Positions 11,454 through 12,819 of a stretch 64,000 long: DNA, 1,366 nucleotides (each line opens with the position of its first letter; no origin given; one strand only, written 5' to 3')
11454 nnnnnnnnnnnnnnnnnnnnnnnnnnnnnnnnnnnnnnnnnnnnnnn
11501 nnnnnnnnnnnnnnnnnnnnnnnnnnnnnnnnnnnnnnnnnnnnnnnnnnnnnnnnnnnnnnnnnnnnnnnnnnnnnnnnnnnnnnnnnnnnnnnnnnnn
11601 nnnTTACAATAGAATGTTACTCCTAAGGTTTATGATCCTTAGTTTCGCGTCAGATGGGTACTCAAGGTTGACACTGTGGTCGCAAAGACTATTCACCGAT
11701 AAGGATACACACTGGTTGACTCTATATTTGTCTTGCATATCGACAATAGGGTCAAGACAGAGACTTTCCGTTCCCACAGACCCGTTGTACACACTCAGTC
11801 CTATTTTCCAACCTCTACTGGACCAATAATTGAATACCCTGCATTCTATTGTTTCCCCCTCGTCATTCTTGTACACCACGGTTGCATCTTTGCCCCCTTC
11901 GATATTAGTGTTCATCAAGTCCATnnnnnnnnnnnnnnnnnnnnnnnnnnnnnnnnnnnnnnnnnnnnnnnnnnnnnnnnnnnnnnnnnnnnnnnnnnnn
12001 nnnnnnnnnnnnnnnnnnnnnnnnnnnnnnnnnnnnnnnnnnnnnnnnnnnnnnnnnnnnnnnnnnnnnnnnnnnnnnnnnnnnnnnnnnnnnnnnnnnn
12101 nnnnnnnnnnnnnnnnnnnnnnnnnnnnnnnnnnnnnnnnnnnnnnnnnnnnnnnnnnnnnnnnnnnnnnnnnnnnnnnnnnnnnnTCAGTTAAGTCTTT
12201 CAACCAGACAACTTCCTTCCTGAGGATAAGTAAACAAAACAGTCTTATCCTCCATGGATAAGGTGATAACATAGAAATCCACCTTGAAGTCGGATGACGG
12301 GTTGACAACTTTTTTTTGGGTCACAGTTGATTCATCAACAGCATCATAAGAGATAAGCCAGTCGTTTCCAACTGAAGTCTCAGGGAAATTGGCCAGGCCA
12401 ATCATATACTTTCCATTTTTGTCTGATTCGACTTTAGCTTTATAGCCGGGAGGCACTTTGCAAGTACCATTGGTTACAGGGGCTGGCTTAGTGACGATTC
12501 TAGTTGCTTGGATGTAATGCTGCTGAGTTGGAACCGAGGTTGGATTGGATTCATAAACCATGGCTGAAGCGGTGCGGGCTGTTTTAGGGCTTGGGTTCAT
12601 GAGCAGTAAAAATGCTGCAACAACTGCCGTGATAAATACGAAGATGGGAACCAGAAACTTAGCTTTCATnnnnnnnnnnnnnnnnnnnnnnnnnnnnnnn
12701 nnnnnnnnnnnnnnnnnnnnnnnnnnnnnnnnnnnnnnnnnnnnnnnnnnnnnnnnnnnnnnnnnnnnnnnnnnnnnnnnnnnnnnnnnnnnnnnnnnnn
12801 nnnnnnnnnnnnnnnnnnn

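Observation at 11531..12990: Two cassette-like units bounded by related bipartite inverted repeats, each carrying a GC-richer cargo ORF, plus a solo repeat copy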

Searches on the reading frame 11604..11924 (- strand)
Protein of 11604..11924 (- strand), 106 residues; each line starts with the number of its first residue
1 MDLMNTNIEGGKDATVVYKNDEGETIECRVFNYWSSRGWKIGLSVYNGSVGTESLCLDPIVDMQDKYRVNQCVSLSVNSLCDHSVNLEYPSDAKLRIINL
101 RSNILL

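Call 12: search_protein_families(library=pfam, proteins=[window:11604-11924:-], max_evalue=0.1)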
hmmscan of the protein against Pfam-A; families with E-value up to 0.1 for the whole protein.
window:11604-11924:- (106 aa): 0 families

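Call 18: find_homologous_proteins(query=window:11604-11924:-)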
Query window:11604-11924:-: no candidate shares three 5-residue words with the query. No homologue found.

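Call 75: search_protein_families(library=ncbifam, proteins=[window:11607-11924:-], max_evalue=0.01)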
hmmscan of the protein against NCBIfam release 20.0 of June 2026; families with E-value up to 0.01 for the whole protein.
window:11607-11924:- (106 aa): 0 families

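Call 76: search_protein_families(library=padloc, proteins=[window:11607-11924:-], max_evalue=0.01)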
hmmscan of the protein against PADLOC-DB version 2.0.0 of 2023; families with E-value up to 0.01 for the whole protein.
window:11607-11924:- (106 aa): 0 families

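Call 78: predict_structure(protein=window:11607-11924:-)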
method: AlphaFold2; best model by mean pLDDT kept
length: 106 residues; sequences in the alignment: 1
mean_pLDDT: 61.3   pTM: 0.50
mean pLDDT of the five models: 61.3, 53.1, 51.0, 40.1, 39.4
residues with pLDDT >= 90: 0; 70-90: 33; 50-70: 50; < 50: 23
segments of 3 or more residues with pLDDT < 50: 1-4, 62-68, 76-81, 101-106
pLDDT, mean of each block of 10 residues (from residue 1): 52 70 73 78 68 59 49 51 64 64 34
secondary structure, 60 per line:
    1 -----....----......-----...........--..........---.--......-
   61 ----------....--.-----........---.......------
elements in order: E6-9 E14-19 E25-35 E38-47 E54-59 E71-74 E83-90 E94-100

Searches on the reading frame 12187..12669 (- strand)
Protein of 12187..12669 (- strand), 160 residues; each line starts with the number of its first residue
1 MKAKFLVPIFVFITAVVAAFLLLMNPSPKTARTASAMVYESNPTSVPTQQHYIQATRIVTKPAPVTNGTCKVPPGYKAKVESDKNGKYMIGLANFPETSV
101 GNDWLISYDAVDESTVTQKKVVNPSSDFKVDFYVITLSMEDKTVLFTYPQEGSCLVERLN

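Call 12: search_protein_families(library=pfam, proteins=[window:12187-12669:-], max_evalue=0.1)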
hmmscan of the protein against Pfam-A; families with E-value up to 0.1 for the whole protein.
window:12187-12669:- (160 aa): 2 families
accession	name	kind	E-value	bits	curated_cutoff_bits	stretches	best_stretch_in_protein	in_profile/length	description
PF15780.11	ASH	-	0.023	15.3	27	0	13-56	21-65/98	Abnormal spindle-like microcephaly-assoc'd, ASPM-SPD-2-Hydin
PF20130.4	DUF6520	-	0.056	14.3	25.4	1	1-23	1-24/83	Family of unknown function (DUF6520)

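Call 17: find_homologous_proteins(query=window:12187-12669:-)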
Query window:12187-12669:- (160 aa): 1 proteins with E <= 0.001 among 18 candidates.
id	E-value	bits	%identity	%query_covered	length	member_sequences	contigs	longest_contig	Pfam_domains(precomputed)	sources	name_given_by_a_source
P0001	3.2e-100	350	100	100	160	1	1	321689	-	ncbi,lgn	-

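Call 19: find_encoding_contigs(protein=P0001, flank=10000, max_places=10)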
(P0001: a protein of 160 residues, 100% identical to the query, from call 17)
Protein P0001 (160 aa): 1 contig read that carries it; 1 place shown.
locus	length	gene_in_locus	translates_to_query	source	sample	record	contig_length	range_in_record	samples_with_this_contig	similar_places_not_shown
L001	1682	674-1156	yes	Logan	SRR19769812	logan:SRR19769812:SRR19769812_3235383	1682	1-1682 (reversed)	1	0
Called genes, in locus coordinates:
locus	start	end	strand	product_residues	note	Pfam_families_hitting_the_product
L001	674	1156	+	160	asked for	-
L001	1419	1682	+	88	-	?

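Call 62: search_protein_representatives(protein=window:12190-12669:-)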
Query: 160 residues. Proteins with E-value up to 0.001 (for the whole library): 1; up to 1e-10: 1; up to 1e-30: 1. The best 1 are listed.
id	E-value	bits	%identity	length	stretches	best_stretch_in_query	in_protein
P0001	1.0e-100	350.2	100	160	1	1-160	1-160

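Call 75: search_protein_families(library=ncbifam, proteins=[window:12190-12669:-], max_evalue=0.01)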
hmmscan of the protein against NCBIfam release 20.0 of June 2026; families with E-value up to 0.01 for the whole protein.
window:12190-12669:- (160 aa): 0 families

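Call 76: search_protein_families(library=padloc, proteins=[window:12190-12669:-], max_evalue=0.01)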
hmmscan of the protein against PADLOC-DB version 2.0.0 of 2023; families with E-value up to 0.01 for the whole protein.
window:12190-12669:- (160 aa): 0 families

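Call 77: predict_structure(protein=window:12190-12669:-)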
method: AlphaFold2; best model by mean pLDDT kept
length: 160 residues; sequences in the alignment: 1
mean_pLDDT: 47.0   pTM: 0.29
mean pLDDT of the five models: 47.0, 43.8, 42.4, 40.6, 38.9
residues with pLDDT >= 90: 10; 70-90: 10; 50-70: 29; < 50: 111
segments of 3 or more residues with pLDDT < 50: 26-74, 87-89, 94-138, 149-154, 158-160
pLDDT, mean of each block of 10 residues (from residue 1): 79 92 61 31 32 26 30 49 49 42 37 38 40 47 51 48
secondary structure, 60 per line:
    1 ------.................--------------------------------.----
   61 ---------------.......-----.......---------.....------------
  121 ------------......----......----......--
elements in order: H7-23 E76-82 E88-94 E104-108 E133-138 E143-148 E153-158
